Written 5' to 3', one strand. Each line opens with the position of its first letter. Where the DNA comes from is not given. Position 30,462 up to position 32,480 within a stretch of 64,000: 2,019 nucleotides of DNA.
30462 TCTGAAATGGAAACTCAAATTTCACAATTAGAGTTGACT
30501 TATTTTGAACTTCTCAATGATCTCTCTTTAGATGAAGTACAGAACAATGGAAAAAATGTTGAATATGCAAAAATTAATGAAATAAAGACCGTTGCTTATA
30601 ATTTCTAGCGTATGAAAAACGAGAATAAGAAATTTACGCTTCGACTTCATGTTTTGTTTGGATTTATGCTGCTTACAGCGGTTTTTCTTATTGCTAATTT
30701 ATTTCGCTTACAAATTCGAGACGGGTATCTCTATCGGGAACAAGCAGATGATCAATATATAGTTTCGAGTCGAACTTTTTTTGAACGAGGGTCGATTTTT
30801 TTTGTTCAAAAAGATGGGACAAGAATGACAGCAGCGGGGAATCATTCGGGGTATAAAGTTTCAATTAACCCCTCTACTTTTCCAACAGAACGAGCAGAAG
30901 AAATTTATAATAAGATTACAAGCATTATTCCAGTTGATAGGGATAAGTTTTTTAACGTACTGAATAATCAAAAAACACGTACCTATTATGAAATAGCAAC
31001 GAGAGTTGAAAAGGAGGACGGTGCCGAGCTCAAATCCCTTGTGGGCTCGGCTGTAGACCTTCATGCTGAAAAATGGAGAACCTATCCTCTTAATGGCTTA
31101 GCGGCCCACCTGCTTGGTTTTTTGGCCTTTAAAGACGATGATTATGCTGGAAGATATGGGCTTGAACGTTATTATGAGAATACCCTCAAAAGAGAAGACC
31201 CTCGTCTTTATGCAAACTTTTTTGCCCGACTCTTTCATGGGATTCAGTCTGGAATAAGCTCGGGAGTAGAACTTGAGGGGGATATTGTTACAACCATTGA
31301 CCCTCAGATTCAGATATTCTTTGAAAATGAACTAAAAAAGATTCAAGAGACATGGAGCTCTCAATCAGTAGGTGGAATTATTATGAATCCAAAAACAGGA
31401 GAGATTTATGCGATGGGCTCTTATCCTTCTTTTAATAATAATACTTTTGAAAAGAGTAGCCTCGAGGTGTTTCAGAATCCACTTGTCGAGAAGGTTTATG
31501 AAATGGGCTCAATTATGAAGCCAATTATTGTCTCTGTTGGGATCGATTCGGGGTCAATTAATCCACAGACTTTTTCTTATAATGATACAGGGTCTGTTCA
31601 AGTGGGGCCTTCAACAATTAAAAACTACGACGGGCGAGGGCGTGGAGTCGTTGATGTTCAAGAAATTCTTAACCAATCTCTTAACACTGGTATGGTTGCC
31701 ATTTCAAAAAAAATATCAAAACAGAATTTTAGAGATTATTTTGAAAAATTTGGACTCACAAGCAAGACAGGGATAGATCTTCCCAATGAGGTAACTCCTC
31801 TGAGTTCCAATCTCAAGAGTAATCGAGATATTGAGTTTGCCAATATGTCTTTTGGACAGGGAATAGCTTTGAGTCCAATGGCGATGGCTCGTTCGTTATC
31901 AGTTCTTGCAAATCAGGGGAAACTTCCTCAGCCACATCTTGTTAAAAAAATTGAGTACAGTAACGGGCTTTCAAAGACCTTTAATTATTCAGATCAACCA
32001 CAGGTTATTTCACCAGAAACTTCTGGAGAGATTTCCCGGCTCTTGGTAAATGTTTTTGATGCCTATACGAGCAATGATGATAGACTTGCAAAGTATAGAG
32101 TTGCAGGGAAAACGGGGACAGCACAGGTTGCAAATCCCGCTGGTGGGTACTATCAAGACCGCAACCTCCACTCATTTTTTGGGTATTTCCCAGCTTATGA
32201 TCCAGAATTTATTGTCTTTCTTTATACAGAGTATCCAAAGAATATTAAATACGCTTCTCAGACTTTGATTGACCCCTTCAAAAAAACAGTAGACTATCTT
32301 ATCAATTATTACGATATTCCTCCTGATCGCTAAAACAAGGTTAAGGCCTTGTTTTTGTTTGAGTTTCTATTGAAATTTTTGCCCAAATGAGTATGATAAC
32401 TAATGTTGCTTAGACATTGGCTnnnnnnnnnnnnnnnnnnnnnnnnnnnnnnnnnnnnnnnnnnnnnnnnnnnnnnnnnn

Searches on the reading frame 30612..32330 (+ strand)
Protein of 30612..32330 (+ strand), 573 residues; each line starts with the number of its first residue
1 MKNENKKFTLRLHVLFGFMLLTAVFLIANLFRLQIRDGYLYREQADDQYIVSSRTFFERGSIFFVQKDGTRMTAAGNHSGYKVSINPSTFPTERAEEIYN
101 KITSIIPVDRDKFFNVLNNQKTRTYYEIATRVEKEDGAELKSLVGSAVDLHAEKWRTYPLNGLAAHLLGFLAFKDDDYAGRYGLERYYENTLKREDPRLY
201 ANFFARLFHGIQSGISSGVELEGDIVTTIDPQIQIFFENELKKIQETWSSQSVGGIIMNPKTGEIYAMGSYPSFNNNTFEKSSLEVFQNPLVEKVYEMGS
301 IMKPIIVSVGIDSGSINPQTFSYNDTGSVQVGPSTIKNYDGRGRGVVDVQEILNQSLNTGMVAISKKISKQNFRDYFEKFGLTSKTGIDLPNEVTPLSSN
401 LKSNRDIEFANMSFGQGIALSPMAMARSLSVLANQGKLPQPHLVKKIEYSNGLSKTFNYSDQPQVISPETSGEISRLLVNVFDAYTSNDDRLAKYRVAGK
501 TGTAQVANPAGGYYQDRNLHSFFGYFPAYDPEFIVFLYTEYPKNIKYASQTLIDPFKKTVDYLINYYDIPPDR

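Call 90: search_protein_families(library=pfam, proteins=[window:30612-32330:+], max_evalue=0.001)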
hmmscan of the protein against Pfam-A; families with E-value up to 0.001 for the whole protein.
window:30612-32330:+ (573 aa): 2 families
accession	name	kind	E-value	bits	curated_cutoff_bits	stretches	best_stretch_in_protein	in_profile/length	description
PF00905.27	Transpeptidase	-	9.6e-64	215.9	22.1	1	256-550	4-287/299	Penicillin binding protein transpeptidase domain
PF03717.20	PBP_dimer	-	2.3e-08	35.1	24.4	1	74-193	17-159/180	Penicillin-binding Protein dimerisation domain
